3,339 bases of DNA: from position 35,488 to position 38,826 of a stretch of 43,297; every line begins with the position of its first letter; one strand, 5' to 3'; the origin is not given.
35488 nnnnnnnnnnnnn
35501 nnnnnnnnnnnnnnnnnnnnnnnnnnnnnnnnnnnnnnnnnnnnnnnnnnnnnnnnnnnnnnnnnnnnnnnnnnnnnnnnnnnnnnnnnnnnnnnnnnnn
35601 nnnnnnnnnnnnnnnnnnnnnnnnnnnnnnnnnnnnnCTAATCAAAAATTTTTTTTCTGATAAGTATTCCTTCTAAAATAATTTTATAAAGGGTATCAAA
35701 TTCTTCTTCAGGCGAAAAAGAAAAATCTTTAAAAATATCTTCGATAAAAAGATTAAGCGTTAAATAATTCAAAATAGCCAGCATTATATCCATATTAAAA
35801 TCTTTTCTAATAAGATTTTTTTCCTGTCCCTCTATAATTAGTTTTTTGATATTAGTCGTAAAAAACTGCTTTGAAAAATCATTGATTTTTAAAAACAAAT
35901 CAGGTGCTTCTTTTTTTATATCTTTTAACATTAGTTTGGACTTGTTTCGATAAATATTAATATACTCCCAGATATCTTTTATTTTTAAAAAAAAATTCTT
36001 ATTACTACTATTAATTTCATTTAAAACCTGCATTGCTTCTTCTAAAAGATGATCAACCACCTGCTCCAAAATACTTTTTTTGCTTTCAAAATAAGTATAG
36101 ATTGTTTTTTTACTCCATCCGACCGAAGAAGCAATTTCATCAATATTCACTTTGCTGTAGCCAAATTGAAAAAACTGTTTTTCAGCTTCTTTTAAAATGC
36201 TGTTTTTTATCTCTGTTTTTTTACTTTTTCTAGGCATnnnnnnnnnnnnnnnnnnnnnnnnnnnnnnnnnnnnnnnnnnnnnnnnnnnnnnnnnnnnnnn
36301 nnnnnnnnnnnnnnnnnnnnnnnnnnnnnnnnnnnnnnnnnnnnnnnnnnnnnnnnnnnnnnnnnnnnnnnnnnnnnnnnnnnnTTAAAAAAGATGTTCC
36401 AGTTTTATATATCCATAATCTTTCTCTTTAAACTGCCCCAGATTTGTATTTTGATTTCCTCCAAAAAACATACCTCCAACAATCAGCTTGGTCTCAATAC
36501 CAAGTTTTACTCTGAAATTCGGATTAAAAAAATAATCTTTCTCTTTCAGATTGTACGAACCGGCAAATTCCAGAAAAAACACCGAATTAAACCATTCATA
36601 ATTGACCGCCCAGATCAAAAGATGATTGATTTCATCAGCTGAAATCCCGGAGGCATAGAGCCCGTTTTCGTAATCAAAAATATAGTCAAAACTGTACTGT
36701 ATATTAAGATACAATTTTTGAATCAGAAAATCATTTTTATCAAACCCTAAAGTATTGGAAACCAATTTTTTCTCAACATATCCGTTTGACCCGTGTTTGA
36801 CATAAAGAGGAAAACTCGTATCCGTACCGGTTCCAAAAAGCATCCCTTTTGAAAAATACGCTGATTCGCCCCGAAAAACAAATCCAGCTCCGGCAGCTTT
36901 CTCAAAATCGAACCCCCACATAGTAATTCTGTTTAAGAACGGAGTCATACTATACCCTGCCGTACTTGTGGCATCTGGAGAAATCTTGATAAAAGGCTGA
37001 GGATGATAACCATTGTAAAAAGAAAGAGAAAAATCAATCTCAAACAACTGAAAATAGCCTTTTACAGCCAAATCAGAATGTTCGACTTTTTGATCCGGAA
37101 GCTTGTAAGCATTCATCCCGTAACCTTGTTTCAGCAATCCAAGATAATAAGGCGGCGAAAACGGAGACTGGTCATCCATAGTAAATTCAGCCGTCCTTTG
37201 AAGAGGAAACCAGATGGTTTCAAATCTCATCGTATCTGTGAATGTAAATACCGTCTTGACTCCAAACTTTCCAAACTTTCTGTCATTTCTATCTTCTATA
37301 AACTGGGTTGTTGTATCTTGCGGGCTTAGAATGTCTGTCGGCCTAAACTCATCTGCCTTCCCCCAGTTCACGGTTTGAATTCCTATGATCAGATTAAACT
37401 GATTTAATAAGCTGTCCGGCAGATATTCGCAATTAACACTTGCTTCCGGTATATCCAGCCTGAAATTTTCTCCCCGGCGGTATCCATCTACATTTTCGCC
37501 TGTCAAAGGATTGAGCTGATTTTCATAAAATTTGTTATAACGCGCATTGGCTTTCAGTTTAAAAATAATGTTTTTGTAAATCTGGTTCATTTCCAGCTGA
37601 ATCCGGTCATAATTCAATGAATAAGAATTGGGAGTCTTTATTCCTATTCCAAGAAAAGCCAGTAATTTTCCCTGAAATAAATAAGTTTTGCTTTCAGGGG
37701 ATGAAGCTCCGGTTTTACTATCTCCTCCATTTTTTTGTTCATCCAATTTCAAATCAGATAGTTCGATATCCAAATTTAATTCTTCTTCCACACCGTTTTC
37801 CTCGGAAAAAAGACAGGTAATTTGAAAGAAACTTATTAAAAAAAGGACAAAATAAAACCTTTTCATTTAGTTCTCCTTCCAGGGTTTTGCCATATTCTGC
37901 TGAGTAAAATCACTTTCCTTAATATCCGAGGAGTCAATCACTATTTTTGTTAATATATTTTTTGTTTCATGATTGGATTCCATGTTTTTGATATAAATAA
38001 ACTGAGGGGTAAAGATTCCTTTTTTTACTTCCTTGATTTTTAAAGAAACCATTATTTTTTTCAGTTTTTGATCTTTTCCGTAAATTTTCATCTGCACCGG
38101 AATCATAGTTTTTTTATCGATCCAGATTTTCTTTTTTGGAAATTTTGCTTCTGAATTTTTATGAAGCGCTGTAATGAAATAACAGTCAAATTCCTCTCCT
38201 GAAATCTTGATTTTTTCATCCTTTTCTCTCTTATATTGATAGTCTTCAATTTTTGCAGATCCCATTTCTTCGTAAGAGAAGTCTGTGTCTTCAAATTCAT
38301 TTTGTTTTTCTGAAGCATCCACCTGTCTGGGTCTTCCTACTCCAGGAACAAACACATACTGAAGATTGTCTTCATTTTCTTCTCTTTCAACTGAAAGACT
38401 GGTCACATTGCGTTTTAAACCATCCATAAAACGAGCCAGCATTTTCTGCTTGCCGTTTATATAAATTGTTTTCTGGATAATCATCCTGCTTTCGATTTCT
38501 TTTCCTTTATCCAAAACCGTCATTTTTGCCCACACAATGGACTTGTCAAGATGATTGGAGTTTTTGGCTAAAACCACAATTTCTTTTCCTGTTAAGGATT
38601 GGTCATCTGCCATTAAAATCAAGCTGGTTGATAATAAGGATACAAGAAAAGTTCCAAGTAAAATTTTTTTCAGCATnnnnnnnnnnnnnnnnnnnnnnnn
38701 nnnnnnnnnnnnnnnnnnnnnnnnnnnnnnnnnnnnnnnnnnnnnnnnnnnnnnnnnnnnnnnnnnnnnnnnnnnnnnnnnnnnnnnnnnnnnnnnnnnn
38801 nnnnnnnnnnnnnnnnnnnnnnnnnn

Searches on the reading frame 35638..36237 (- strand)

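Call 8: search_protein_families(library=pfam, proteins=[window:35638-36237:-], max_evalue=0.01)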
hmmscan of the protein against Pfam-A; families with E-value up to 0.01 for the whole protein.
window:35638-36237:- (199 aa): 2 families
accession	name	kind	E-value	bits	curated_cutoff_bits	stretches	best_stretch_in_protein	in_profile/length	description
PF00440.29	TetR_N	-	1.9e-12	47.2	24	1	14-60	1-47/47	Bacterial regulatory proteins, tetR family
PF08759.17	GT-D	-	0.0034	17.6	27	1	51-148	13-108/225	Glycosyltransferase GT-D fold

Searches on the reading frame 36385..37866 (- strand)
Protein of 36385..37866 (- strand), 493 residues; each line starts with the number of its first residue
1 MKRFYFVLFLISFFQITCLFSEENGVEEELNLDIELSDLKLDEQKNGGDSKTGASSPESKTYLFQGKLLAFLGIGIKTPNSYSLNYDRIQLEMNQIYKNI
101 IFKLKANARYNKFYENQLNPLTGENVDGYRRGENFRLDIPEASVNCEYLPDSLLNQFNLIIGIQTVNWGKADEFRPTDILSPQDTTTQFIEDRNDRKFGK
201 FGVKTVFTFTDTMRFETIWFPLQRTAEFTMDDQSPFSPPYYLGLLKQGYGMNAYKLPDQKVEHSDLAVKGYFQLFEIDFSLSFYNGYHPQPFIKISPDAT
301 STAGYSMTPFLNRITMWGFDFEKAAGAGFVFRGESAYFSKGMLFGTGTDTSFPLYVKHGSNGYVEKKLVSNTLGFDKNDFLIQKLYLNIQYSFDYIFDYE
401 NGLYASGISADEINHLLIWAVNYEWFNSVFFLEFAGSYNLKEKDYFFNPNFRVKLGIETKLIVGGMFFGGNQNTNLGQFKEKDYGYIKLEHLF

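Call 8: search_protein_families(library=pfam, proteins=[window:36385-37866:-], max_evalue=0.01)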
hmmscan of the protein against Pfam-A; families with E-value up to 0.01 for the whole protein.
window:36385-37866:- (493 aa): 1 family
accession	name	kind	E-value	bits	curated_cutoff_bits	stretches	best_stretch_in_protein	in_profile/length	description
PF06980.17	DUF1302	-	4.8e-06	26.3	23.2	1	88-383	84-409/541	Protein of unknown function (DUF1302)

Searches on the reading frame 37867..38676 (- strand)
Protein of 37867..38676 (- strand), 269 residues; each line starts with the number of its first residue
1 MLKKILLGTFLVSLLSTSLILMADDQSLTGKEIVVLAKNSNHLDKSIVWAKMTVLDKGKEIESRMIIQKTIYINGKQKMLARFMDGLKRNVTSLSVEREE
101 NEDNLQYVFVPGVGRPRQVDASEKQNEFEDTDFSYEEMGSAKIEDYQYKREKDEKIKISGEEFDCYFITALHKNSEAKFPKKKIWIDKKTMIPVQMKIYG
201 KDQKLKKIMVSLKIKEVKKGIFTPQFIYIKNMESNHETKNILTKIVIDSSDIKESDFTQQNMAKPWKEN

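Call 9: search_protein_families(library=pfam, proteins=[window:37867-38676:-], max_evalue=0.01)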
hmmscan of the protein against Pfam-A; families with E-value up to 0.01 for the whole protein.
window:37867-38676:- (269 aa): 2 families
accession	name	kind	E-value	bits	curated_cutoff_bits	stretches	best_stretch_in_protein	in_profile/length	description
PF17131.11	LolA_like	-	1.8e-32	112.9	30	1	75-263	1-183/184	Outer membrane lipoprotein-sorting protein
PF07044.18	DUF1329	-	0.0013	18.6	23.1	1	171-262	271-367/368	Protein of unknown function (DUF1329)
